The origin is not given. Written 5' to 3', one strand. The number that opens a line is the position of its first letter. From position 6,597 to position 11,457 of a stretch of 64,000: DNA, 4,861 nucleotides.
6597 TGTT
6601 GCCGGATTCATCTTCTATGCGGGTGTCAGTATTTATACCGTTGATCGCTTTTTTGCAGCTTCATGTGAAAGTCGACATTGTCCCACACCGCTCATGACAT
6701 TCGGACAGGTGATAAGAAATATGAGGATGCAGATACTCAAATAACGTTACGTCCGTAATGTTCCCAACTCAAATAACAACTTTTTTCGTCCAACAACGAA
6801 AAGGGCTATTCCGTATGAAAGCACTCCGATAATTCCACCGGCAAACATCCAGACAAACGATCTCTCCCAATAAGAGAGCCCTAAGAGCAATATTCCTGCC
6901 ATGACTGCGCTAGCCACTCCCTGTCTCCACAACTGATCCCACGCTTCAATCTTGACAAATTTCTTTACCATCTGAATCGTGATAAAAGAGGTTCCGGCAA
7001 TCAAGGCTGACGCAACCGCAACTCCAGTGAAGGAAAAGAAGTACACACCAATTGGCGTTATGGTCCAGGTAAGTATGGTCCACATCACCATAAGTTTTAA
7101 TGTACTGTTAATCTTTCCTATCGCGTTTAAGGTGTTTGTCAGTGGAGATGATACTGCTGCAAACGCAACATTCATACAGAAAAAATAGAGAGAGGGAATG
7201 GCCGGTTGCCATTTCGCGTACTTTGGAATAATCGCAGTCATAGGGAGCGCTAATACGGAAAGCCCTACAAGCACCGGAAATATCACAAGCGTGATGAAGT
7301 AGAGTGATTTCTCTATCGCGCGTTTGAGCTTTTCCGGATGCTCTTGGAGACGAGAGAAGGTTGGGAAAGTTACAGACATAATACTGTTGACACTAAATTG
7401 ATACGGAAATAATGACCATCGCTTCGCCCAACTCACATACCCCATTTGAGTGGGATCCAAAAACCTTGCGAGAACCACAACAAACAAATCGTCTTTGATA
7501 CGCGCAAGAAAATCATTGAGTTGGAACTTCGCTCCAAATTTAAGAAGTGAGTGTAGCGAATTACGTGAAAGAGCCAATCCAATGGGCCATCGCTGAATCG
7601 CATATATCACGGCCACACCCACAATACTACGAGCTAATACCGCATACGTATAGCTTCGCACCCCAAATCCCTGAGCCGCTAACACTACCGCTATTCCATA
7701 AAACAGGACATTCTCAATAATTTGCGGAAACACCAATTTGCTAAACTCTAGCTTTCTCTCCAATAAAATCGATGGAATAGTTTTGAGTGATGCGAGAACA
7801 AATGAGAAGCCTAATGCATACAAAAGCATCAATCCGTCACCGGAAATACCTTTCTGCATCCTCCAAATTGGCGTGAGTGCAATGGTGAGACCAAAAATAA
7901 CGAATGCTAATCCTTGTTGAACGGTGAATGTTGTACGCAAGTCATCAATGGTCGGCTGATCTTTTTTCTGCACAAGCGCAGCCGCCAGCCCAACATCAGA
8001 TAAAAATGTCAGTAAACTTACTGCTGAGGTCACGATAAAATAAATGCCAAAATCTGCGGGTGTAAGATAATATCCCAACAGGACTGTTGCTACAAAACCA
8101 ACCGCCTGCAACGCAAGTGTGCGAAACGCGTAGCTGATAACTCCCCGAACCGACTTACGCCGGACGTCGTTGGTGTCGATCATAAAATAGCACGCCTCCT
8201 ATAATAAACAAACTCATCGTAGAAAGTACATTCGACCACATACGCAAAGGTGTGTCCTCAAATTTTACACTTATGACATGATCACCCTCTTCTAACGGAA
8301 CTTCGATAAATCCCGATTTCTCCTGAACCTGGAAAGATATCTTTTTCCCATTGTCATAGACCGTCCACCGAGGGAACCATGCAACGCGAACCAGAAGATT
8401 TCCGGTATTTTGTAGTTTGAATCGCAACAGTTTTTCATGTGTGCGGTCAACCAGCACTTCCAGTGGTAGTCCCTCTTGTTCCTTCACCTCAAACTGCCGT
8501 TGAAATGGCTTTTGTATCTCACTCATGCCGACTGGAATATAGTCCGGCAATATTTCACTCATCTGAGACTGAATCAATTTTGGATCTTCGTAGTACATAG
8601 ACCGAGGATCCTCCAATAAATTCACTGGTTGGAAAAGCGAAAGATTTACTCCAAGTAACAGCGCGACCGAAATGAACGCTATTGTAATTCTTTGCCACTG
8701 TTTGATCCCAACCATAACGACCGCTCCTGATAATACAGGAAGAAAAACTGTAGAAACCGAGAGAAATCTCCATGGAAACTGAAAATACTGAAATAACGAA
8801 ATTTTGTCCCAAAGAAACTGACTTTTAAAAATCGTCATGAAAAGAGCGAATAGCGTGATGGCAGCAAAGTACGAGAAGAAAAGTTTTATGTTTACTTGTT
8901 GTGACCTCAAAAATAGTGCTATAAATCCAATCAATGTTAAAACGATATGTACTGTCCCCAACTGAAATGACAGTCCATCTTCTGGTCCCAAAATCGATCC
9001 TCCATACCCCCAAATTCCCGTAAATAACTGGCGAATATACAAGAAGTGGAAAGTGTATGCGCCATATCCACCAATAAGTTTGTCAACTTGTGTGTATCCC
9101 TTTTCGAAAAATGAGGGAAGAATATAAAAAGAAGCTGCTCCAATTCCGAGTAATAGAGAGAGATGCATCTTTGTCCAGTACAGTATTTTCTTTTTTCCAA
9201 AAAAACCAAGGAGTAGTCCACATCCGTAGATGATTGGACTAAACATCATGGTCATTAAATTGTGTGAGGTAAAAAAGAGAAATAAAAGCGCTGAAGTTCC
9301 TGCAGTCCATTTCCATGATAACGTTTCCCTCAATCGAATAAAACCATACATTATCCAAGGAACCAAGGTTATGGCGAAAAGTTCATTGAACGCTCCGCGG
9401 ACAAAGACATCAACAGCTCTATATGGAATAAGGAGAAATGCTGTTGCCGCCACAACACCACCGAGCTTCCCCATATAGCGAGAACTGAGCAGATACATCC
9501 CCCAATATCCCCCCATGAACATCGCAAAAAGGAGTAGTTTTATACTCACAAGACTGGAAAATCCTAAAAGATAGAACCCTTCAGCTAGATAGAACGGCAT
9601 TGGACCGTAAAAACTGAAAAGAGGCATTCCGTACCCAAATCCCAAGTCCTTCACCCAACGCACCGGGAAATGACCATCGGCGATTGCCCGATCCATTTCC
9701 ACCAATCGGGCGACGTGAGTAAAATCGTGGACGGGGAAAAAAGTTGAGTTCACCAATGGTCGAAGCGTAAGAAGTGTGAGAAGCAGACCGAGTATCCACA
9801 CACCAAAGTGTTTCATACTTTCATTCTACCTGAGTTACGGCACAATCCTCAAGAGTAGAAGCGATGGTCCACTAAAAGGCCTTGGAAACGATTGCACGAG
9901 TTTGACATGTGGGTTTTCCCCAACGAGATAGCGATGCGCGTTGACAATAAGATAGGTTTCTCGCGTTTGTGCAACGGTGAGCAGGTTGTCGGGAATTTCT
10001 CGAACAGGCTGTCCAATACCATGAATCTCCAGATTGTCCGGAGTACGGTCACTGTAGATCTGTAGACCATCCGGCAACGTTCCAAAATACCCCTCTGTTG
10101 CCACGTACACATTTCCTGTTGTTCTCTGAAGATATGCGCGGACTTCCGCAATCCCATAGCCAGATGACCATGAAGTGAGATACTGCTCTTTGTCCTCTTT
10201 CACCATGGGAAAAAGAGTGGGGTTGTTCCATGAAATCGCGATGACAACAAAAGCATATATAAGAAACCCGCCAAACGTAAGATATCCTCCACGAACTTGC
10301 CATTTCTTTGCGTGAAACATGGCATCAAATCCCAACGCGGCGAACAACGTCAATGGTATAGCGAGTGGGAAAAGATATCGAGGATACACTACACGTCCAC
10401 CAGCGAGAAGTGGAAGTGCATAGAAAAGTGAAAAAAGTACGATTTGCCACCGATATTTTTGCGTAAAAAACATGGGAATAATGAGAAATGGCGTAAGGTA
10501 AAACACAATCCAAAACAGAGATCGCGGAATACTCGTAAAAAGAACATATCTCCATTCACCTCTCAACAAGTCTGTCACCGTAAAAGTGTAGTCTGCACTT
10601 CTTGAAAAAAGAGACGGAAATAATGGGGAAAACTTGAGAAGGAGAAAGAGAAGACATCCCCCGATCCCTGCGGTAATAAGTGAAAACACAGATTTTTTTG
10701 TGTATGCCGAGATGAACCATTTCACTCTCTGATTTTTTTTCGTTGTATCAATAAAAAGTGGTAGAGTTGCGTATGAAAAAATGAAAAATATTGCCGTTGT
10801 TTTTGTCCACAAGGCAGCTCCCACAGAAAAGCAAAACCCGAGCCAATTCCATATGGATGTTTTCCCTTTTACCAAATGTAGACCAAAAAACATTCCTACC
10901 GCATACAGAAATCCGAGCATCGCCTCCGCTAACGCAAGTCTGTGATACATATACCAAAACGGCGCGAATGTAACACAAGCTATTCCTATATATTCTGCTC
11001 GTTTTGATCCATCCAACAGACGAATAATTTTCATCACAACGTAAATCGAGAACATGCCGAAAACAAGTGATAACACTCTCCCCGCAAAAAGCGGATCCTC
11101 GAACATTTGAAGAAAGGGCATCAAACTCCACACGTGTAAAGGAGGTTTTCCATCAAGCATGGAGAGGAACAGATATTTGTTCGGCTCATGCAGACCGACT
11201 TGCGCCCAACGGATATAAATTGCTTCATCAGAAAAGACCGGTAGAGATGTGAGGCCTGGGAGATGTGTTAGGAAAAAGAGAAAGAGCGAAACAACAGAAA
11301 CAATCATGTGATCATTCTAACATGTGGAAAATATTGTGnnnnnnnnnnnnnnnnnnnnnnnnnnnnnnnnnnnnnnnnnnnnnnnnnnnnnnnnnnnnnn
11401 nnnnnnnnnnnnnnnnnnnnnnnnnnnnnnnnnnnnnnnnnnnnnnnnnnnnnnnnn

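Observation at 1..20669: Very large extracytoplasmic glycan-assembly locus built around eight GT-C fold membrane glycosyltransferases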

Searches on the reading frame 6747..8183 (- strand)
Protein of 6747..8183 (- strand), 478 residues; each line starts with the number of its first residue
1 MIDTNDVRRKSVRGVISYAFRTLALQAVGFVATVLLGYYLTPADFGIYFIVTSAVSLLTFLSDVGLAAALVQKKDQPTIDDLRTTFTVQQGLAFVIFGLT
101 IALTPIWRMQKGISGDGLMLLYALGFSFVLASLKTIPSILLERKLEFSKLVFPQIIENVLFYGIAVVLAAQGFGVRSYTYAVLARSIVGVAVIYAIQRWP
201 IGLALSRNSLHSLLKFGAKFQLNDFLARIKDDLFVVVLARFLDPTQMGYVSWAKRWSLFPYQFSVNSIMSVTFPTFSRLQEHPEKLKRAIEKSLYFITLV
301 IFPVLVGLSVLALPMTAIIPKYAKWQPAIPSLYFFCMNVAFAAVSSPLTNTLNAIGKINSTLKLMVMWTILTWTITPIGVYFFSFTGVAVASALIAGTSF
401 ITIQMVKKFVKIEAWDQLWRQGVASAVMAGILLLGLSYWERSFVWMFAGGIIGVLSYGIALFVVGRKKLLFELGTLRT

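Call 3: search_protein_families(library=pfam, proteins=[window:6747-8183:-], max_evalue=0.01)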
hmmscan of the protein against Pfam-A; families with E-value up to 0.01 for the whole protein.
window:6747-8183:- (478 aa): 3 families
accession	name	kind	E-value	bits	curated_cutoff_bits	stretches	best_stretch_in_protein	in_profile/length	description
PF13440.11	Polysacc_synt_3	-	6e-48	164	23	1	40-320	6-284/293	Polysaccharide biosynthesis protein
PF01943.22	Polysacc_synt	-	3.8e-21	76.2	28.2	1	12-280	2-274/274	Polysaccharide biosynthesis protein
PF03023.19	MurJ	-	3e-09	36.5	27.4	1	127-447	107-444/451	Lipid II flippase MurJ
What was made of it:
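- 6747..8183 (-): E: Wzx/MOP-family flippase. Polysacc_synt_3 6e-48 (call 3).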

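Call 34: search_protein_families(library=ncbifam, proteins=[window:6747-8183:-], max_evalue=0.00001)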
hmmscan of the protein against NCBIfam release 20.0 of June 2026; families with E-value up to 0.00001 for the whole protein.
window:6747-8183:- (478 aa): 4 families
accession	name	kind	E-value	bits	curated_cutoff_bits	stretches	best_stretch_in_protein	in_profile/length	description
NF007773.0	PRK10459.1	equivalog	1.7e-37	129.5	273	1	7-470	3-472/492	MOP flippase family protein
NF058658.1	Oglyco_Wzx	exception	5.3e-33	114.7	720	1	5-418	4-414/478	O-glycosylation flippase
NF047674.1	TeichurnBiosyTuaB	equivalog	4.1e-20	72.3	580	1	8-407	5-400/469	teichuronic acid biosynthesis protein TuaB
TIGR01695.1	murJ_mviN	equivalog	1.1e-10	40.8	235.55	1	130-464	136-488/506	murein biosynthesis integral membrane protein MurJ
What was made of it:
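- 6747..8183 (-): NCBIfam MOP flippase 1.7e-37 and O-glycosylation flippase 5e-33, both below their cutoffs (call 34).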

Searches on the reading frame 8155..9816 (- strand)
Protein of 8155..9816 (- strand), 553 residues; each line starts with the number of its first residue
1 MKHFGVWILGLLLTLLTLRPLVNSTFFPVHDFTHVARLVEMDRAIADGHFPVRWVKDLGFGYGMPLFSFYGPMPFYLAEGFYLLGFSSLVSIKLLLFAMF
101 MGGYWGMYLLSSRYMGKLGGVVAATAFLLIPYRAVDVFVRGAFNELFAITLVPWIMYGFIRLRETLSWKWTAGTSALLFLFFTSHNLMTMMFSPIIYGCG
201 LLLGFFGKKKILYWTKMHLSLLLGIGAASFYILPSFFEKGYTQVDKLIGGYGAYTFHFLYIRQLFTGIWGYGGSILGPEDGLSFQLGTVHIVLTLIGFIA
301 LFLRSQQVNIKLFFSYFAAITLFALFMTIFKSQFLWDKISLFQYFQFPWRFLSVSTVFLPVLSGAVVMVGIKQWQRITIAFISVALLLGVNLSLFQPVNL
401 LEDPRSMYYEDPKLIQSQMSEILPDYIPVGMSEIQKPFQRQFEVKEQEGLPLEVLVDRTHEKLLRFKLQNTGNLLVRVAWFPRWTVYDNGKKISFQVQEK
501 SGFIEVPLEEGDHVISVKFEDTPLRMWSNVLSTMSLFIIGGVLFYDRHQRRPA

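Call 3: search_protein_families(library=pfam, proteins=[window:8155-9816:-], max_evalue=0.01)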
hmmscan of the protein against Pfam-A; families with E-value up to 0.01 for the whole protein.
window:8155-9816:- (553 aa): 2 families
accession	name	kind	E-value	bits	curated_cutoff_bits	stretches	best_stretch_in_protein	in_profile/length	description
PF10131.15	PTPS_related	-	1.2e-05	24.4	26.4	1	67-393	1-306/621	6-pyruvoyl-tetrahydropterin synthase related domain; membrane protein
PF11847.13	GT-C_AftD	-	0.00035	19.1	26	1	82-233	65-213/661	Alpha-(1->3)-arabinofuranosyltransferase, N-terminal GT-C domain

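Call 11: search_protein_families(library=ncbifam, proteins=[window:8155-9816:-], max_evalue=1)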
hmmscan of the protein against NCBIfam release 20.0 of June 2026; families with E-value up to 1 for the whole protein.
window:8155-9816:- (553 aa): 0 families

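Call 58: search_solved_structures(query=A3, max_evalue=1)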
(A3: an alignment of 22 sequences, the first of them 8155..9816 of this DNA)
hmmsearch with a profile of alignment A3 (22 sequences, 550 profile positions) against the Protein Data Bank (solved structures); distinct sequences matched with E-value up to 1: 0.

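Call 60: search_protein_families(library=pfam, alignment_id=A3, max_evalue=0.001)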
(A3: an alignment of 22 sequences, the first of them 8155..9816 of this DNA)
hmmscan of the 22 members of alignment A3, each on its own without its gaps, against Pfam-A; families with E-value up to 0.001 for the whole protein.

A. member 1, window:8155-9816:- (553 aa): 2 families
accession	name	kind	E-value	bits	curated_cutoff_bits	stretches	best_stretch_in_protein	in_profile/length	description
PF10131.15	PTPS_related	-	1.2e-05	24.4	26.4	1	67-393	1-306/621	6-pyruvoyl-tetrahydropterin synthase related domain; membrane protein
PF11847.13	GT-C_AftD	-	0.00035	19.1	26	1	82-233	65-213/661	Alpha-(1->3)-arabinofuranosyltransferase, N-terminal GT-C domain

B. families by the number of members that match (of 22 scanned): 4 families
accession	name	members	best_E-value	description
PF10131.15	PTPS_related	15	8.7e-17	6-pyruvoyl-tetrahydropterin synthase related domain; membrane protein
PF11847.13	GT-C_AftD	5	0.00019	Alpha-(1->3)-arabinofuranosyltransferase, N-terminal GT-C domain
PF02516.20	STT3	1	7.1e-06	Oligosaccharyl transferase STT3, N-terminal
PF13231.12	PMT_2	1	1.3e-05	Dolichyl-phosphate-mannose-protein mannosyltransferase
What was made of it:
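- On GT-C fold glycosyltransferase superfamily: F qualifies through its family's PF10131 hits (call 60).
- Checked: In the F family, 15 of 22 members hit PF10131 PTPS_related, best E 8.7e-17 (call 60).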

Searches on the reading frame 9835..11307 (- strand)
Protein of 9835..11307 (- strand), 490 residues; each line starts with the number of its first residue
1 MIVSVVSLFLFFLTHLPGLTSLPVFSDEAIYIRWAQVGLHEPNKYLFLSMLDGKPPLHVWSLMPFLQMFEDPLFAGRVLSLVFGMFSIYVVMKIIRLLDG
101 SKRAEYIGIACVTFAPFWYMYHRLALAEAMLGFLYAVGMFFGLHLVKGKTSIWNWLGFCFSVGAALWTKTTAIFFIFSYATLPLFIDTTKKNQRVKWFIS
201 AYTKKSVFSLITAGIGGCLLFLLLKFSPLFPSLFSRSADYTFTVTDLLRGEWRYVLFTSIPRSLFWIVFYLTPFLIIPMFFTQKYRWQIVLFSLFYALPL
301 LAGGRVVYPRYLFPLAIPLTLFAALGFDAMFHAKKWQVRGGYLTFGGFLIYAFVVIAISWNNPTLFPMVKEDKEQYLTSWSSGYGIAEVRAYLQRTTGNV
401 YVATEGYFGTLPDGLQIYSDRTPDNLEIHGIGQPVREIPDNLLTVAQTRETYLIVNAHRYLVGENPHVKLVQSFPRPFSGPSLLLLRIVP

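Call 3: search_protein_families(library=pfam, proteins=[window:9835-11307:-], max_evalue=0.01)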
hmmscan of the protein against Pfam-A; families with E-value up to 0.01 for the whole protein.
window:9835-11307:- (490 aa): 2 families
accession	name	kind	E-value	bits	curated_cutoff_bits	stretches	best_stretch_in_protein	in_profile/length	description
PF13231.12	PMT_2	-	2.8e-11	44.3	26.1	1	54-196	2-143/160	Dolichyl-phosphate-mannose-protein mannosyltransferase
PF02366.24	PMT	-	2.5e-06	27.7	22.7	1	50-200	58-212/245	Dolichyl-phosphate-mannose-protein mannosyltransferase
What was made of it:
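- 9835..11307 (-): G: 490-aa PMT_2/PMT GT-C. PMT_2 2.8e-11 and PMT 2.5e-6, both above their cutoffs (call 3).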

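Call 11: search_protein_families(library=ncbifam, proteins=[window:9835-11307:-], max_evalue=1)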
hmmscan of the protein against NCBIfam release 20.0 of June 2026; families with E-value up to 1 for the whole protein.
window:9835-11307:- (490 aa): 1 family
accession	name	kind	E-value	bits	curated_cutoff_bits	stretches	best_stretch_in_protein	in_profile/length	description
NF047440.1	LA3751_2_3_fam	subfamily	0.36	9.6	200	0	77-354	102-380/460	LA_3751/LA_3752 family putative glycosyltransferase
